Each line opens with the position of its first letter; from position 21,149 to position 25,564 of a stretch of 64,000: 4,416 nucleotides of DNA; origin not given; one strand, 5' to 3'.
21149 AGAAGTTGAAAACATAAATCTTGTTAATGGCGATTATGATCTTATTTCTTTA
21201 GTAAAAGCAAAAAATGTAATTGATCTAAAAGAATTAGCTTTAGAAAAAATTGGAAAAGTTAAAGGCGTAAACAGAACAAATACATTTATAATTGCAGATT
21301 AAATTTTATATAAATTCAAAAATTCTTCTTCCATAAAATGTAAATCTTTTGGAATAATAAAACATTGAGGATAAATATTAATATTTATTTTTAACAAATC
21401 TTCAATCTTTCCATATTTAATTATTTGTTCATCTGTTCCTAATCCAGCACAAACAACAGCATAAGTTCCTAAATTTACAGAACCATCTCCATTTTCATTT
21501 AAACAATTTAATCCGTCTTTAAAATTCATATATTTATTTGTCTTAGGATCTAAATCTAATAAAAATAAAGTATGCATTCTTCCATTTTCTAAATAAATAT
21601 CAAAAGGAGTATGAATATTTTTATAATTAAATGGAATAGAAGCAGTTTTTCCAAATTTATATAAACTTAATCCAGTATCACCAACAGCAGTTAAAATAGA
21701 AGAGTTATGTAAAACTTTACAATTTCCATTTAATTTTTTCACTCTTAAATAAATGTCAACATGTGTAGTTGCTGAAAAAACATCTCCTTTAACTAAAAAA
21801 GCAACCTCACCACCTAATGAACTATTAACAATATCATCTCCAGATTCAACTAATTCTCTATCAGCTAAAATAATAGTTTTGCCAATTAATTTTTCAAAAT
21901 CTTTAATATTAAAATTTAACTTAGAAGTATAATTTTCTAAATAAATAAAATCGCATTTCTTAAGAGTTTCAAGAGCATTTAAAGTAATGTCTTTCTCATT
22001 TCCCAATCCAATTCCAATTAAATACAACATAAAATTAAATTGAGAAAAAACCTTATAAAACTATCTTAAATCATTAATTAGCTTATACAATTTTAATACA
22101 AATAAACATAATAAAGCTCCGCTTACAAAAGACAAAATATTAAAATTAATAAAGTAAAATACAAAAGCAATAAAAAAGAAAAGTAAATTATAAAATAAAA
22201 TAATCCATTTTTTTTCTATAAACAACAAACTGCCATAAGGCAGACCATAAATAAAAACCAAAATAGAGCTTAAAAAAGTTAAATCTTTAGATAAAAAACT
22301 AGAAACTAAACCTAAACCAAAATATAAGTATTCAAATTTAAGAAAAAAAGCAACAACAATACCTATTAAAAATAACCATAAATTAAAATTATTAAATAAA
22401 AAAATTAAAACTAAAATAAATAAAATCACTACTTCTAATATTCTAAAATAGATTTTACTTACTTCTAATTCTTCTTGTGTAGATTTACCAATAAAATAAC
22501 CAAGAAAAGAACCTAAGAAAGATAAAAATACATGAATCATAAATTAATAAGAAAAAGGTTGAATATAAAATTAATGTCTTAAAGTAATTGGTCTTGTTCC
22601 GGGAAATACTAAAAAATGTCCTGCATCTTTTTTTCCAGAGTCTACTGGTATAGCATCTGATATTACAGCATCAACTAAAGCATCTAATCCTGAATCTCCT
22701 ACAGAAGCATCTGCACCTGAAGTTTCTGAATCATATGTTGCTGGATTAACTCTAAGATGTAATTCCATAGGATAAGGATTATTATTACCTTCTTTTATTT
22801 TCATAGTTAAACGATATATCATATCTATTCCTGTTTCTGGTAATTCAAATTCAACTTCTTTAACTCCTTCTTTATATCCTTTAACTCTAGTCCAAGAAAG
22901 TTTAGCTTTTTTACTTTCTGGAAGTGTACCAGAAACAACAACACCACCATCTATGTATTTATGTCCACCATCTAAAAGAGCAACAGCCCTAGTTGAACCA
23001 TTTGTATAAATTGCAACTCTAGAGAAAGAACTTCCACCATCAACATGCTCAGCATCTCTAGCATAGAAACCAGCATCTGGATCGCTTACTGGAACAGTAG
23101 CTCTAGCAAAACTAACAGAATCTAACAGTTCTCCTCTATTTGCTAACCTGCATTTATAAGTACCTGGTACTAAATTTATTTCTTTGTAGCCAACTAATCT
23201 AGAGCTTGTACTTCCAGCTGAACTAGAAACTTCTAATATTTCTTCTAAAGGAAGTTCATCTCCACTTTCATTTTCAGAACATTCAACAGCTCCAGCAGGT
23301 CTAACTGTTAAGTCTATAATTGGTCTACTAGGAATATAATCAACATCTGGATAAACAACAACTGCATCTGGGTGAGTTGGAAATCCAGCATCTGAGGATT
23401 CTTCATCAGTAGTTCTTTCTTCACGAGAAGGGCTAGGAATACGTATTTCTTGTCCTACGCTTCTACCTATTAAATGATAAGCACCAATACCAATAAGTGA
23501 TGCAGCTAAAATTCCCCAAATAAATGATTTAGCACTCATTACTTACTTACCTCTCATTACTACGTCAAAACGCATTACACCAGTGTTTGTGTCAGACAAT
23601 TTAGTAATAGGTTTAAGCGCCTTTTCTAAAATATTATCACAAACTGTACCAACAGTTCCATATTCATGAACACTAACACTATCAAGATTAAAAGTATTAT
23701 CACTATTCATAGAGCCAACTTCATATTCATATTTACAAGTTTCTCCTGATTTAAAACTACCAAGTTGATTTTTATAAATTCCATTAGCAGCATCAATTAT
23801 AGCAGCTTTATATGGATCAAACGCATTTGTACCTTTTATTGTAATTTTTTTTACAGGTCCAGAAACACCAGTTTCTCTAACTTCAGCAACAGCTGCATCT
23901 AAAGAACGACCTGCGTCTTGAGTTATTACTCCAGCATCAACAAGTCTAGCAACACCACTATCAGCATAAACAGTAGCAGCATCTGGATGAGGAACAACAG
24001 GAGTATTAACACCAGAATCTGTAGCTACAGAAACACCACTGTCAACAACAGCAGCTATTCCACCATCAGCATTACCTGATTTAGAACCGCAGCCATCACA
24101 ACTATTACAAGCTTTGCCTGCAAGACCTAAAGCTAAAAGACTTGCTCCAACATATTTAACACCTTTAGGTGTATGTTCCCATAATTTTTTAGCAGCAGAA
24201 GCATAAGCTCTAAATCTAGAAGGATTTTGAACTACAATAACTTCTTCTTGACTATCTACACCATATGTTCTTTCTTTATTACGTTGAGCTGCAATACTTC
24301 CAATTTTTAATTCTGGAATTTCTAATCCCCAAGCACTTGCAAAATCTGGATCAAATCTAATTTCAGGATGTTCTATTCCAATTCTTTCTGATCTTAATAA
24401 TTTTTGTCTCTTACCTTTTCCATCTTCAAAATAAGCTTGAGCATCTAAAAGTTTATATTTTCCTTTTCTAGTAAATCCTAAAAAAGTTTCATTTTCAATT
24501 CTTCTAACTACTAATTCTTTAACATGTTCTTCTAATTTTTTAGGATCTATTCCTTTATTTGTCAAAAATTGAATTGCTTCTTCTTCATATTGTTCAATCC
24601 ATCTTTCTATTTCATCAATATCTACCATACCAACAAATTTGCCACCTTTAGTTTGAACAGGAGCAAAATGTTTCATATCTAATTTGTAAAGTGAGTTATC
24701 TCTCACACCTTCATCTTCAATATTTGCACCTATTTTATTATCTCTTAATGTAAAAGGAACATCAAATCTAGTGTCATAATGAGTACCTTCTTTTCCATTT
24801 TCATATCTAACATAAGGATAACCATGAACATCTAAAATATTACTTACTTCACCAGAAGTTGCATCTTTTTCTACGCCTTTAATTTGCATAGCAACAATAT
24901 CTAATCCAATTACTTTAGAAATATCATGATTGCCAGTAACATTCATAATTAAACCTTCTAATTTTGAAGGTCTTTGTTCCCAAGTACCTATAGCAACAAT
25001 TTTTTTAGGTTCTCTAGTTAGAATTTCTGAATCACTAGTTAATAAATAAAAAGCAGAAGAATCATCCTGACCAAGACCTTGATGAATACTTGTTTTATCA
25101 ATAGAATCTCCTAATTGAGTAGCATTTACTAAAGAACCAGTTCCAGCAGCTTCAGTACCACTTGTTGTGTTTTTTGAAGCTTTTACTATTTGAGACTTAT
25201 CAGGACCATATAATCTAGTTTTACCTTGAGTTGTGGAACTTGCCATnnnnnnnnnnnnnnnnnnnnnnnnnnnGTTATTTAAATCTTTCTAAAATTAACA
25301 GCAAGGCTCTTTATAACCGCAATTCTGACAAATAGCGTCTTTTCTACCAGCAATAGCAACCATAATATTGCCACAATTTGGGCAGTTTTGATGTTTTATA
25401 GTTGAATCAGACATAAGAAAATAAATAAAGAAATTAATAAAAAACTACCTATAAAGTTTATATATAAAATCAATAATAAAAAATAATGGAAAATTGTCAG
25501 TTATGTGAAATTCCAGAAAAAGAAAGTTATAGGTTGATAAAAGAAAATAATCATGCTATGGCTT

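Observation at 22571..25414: Three-gene operon: Zn-ribbon micro-protein plus two large surface proteins sharing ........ and D-[AS]-G linker motifs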

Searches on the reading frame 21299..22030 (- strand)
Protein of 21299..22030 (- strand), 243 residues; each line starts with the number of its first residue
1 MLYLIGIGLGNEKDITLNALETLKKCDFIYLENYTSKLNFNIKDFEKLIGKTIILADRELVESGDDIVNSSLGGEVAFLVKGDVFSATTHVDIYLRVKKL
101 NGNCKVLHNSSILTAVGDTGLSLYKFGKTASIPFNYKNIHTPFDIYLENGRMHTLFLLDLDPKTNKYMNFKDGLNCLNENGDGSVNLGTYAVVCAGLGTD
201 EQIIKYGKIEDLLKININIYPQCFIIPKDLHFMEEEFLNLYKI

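Call 42: find_related_loci(query=window:21299-22030:-, collection=genome_contigs, flank=10000)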
Query window:21299-22030:- (243 aa) in genome_contigs; peptide patterns used: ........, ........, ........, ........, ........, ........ (x = any residue, [..] = any of these).
154 stretches matched a pattern; 2 encode a relative of the query (tblastn E <= 1e-3); 2 distinct loci.
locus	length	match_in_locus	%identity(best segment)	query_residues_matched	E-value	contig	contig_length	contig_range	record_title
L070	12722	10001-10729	75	1-243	6e-117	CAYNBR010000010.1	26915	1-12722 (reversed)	MAG TPA_asm: Candidatus Woesearchaeota archaeon isolate ERP125453_co2_375 genome assembly, contig: NODE_500_length_26915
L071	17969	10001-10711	39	1-239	3e-44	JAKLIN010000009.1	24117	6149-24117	MAG: Nanoarchaeota archaeon isolate RA.bin88 RA.bin88_9, whole genome shotgun sequence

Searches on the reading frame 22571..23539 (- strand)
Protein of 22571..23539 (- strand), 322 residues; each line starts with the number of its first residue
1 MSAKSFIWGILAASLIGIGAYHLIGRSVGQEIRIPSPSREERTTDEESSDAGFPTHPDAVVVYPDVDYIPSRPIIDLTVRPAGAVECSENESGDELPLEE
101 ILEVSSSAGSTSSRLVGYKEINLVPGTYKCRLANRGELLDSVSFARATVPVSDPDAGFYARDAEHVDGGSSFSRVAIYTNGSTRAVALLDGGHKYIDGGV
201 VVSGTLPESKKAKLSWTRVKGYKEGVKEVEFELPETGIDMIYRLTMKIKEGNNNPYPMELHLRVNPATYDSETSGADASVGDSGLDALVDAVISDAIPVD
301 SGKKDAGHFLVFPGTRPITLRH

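Call 4: search_protein_families(library=phrogs, proteins=[window:22571-23539:-], max_evalue=1)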
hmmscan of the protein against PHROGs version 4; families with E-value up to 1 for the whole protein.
window:22571-23539:- (322 aa): 0 families

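Call 6: search_protein_families(library=pfam, proteins=[window:22571-23539:-], max_evalue=1)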
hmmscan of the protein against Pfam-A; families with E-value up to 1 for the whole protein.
window:22571-23539:- (322 aa): 0 families

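Call 10: find_homologous_proteins(query=window:22571-23539:-, max_evalue=0.01)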
Query window:22571-23539:- (322 aa): 2 proteins with E <= 0.01 among 5295 candidates.
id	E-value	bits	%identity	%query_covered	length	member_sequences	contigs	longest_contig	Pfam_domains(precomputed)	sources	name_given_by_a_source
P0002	2.6e-208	709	100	100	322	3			-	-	-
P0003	1.8e-183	627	91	100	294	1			-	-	-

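Call 14: find_encoding_contigs(protein=P0003, flank=10000, max_places=10)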
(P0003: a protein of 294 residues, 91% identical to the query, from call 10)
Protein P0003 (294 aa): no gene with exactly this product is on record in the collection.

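Call 89: search_protein_families(library=ncbifam, proteins=[window:22571-23539:-], max_evalue=0.1)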
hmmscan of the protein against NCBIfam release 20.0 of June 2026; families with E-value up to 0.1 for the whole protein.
window:22571-23539:- (322 aa): 0 families

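Call 90: search_protein_families(library=padloc, proteins=[window:22571-23539:-], max_evalue=0.1)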
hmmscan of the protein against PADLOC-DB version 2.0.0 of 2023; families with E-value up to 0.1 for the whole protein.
window:22571-23539:- (322 aa): 1 family
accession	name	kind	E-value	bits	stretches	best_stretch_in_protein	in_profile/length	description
PDLC03340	MTase_II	-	0.013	13.1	1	80-119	177-216/228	Type II methyltransferase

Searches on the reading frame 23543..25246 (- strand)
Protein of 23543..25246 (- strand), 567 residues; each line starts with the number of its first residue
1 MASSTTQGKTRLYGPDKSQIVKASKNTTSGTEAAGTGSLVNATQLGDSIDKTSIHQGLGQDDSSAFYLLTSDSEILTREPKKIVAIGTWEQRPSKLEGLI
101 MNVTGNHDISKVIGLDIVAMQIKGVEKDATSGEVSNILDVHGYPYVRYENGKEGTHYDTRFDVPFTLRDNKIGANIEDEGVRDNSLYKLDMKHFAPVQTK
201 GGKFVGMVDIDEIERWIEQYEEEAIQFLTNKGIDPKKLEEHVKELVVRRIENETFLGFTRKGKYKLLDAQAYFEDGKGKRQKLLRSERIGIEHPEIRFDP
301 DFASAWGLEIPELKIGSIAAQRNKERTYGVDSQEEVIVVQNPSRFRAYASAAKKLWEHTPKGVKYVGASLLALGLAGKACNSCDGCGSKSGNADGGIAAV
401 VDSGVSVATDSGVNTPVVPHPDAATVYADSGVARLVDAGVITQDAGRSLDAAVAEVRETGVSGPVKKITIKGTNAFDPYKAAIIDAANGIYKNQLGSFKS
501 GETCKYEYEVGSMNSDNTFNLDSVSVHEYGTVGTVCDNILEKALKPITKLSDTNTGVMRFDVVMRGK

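Call 4: search_protein_families(library=phrogs, proteins=[window:23543-25246:-], max_evalue=1)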
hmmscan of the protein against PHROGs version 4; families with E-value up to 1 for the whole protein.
window:23543-25246:- (567 aa): 2 families
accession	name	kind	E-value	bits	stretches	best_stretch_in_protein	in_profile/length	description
phrog_34230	-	unknown function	0.1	13.3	1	501-543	67-106/219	-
phrog_8810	-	unknown function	0.1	13.2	1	217-268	92-142/245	-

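Call 6: search_protein_families(library=pfam, proteins=[window:23543-25246:-], max_evalue=1)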
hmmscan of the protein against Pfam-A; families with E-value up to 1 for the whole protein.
window:23543-25246:- (567 aa): 1 family
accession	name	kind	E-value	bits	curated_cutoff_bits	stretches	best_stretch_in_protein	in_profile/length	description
PF05768.20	Glrx-like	-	0.28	12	26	0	288-325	28-65/77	Glutaredoxin-like domain (DUF836)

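Call 8: find_homologous_proteins(query=window:23543-25246:-, max_evalue=0.01)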
Query window:23543-25246:- (567 aa): 1 proteins with E <= 0.01 among 8000 candidates.
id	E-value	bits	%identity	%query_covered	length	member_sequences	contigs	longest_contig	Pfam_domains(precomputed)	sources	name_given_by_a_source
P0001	0.0e+0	1270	100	100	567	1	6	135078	-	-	-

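Call 13: find_encoding_contigs(protein=P0001, flank=10000, max_places=10)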
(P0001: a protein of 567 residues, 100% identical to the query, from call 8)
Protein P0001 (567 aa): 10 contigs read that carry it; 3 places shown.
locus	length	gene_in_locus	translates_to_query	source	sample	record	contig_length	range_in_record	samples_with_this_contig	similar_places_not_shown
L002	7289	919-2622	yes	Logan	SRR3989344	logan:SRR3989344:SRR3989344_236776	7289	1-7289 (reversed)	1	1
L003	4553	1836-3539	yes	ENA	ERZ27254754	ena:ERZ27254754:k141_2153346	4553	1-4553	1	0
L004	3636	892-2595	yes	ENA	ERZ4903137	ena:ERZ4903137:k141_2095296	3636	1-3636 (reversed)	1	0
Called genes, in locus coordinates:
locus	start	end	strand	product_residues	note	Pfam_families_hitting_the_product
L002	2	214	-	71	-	?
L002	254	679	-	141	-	PF11969:DcpS_C, PF01230:HIT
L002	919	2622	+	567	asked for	-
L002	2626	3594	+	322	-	-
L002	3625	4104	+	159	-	-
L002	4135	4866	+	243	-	PF00590:TP_methylase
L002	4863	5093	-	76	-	PF01037:AsnC_trans_reg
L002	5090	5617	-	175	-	PF00924:MS_channel_2nd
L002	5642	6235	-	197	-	PF01209:Ubie_methyltran (weak), PF02005:TRM (weak), PF03848:TehB (weak), PF05175:MTS, PF06325:PrmA, PF10294:Methyltransf_16, PF13847:Methyltransf_31, PF13649:Methyltransf_25, +2 more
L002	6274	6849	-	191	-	PF00334:NDK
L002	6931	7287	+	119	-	?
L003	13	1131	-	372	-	PF00579:tRNA-synt_1b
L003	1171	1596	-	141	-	PF11969:DcpS_C, PF01230:HIT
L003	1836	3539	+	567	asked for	-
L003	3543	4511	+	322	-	-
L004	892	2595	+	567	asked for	-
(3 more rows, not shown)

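Call 37: search_protein_representatives(protein=window:23543-25246:-)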
Query: 567 residues. Proteins with E-value up to 0.001 (for the whole library): 1; up to 1e-10: 1; up to 1e-30: 1. The best 1 are listed.
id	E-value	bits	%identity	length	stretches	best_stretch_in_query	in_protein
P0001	0.0e+00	1270.3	100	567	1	1-567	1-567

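Call 89: search_protein_families(library=ncbifam, proteins=[window:23543-25246:-], max_evalue=0.1)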
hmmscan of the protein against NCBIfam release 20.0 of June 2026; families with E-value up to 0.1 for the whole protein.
window:23543-25246:- (567 aa): 0 families

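Call 90: search_protein_families(library=padloc, proteins=[window:23543-25246:-], max_evalue=0.1)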
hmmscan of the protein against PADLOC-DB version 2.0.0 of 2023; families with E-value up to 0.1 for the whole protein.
window:23543-25246:- (567 aa): 0 families

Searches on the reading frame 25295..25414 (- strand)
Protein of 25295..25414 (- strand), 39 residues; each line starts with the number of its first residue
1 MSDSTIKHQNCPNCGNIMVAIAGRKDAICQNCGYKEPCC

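Call 4: search_protein_families(library=phrogs, proteins=[window:25295-25414:-], max_evalue=1)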
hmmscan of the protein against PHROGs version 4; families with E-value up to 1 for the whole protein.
window:25295-25414:- (39 aa): 18 families
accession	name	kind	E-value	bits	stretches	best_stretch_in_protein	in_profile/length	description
phrog_8248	-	unknown function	0.0014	19.3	1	10-37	24-49/50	-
phrog_4852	-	unknown function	0.0025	18.5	1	5-34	10-37/194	-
phrog_2945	-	unknown function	0.0033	18.2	1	1-36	2-42/68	-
phrog_9188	-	unknown function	0.011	16.9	1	9-34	39-62/70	-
phrog_3207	-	unknown function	0.018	16.1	1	4-33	22-51/90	-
phrog_9961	-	unknown function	0.021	16.5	1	4-33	3-33/99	-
phrog_18649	-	unknown function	0.022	15.8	0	7-20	44-57/68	-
phrog_20727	-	unknown function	0.029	15.5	1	22-37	22-37/56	-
phrog_33099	-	unknown function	0.082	13.8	1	9-36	40-69/71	-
phrog_1467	-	unknown function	0.086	13.4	1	10-35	167-200/226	-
phrog_16769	-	unknown function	0.1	13.5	1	7-33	3-28/130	-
phrog_10121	-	unknown function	0.15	13.3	1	9-33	76-100/109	-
phrog_5624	-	unknown function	0.21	12.4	1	10-25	8-22/29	-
phrog_12300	-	integration and excision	0.39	10.8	1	8-36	198-227/286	transposase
phrog_506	-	integration and excision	0.41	10.7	1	9-35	323-349/403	transposase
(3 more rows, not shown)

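Call 6: search_protein_families(library=pfam, proteins=[window:25295-25414:-], max_evalue=1)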
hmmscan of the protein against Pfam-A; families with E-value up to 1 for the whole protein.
window:25295-25414:- (39 aa): 10 families
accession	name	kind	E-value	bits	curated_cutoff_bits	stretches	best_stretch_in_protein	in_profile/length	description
PF02150.21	Zn_ribbon_RPB9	-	1.8e-05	24.9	25.2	1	11-37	4-32/36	RNA polymerases M/15 Kd subunit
PF08271.17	Zn_Ribbon_TF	-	0.00033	20.6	29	1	11-35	3-28/43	TFIIB zinc-binding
PF06827.20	zf-FPG_IleRS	-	0.00093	19.4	21.3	1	11-32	4-27/30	Zinc finger found in FPG and IleRS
PF13248.11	Zn_ribbon_3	-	0.0012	18.7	27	1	8-35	2-25/26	zinc-ribbon domain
PF18319.7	Zn_ribbon_PriA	-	0.0013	19.1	26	1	11-37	1-27/27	PriA DNA helicase Cys-rich region (CRR) domain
PF07282.18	Cas12f1-like_TNB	-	0.0042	17.7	26.3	1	9-35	29-49/60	Cas12f1-like, TNB domain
PF06677.18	Auto_anti-p27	-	0.0075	16.8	24.1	1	9-33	16-40/40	Sjogren's syndrome/scleroderma autoantigen 1 (Autoantigen p27)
PF08792.16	A2L_zn_ribbon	-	0.03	14.5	22.9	2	11-37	6-32/33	A2L zinc ribbon domain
PF08273.17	Zn_Ribbon_Prim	-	0.037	14.8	23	1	7-15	2-10/37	Zinc-binding domain of primase-helicase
PF07754.17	HVO_2753_ZBP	-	0.052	13.8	33.2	1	9-33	17-46/46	Small zinc finger protein HVO_2753-like, Zn-binding pocket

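Call 89: search_protein_families(library=ncbifam, proteins=[window:25295-25414:-], max_evalue=0.1)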
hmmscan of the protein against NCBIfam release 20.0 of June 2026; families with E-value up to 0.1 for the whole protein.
window:25295-25414:- (39 aa): 10 families
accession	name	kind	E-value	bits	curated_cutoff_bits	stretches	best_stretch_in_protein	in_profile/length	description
NF001669.0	PRK00432.1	equivalog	5.6e-05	23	54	1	5-36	23-53/58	30S ribosomal protein S27ae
NF047723.1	TransFacS4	equivalog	0.0015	19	120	1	10-36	3-27/90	transcription factor S4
NF041913.1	HVO_2142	equivalog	0.0043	16.9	90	1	4-35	7-42/48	HVO_2142 family zinc finger protein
TIGR01384.1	TFS_arch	equivalog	0.0046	17.6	64.75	1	10-37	2-27/101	transcription factor S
NF011481.0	PRK14890.1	equivalog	0.0073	16.3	61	1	7-37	26-61/61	putative Zn-ribbon RNA-binding protein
NF011482.0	PRK14892.1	equivalog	0.02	14.8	109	1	10-34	23-50/101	putative transcription elongation factor Elf1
NF034126.3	PRK09521.1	equivalog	0.044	13.6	90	1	10-36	146-170/180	exosome complex RNA-binding protein Csl4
NF041911.1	HVO_0649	equivalog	0.05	13.5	70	0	24-36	20-32/65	HVO_0649 family zinc finger protein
NF004071.0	PRK05580.2-3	equivalog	0.061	11.2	1105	1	9-38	450-479/735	primosomal protein N'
NF006417.0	PRK08665.1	equivalog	0.064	11.5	961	1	5-36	728-757/759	vitamin B12-dependent ribonucleotide reductase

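Call 90: search_protein_families(library=padloc, proteins=[window:25295-25414:-], max_evalue=0.1)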
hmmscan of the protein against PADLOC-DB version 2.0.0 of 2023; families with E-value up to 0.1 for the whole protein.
window:25295-25414:- (39 aa): 8 families
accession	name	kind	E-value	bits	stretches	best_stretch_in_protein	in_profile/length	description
PDLC01039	Csx1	-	0.006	14.2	1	8-35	271-296/315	found elsewhere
PDLC01691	Cas12f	-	0.0061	14.5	1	5-35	285-314/332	CAS-V-F; effector__SPE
PDLC04162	HEC-08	-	0.011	12.9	1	8-36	243-271/358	-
PDLC01699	Cas12f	-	0.021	12.1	1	7-36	348-378/399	CAS-V-F; effector__SPE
PDLC01674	Cas12f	-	0.031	11.3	1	8-36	316-344/389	CAS-V-F; effector__SPE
PDLC01678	Cas12f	-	0.031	11.3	1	8-36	316-344/389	Cas14c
PDLC05058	PDC-S64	-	0.034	11.8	1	2-35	255-284/305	-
PDLC00932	Cas12u3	-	0.044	11.1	1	8-36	346-375/398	Cas12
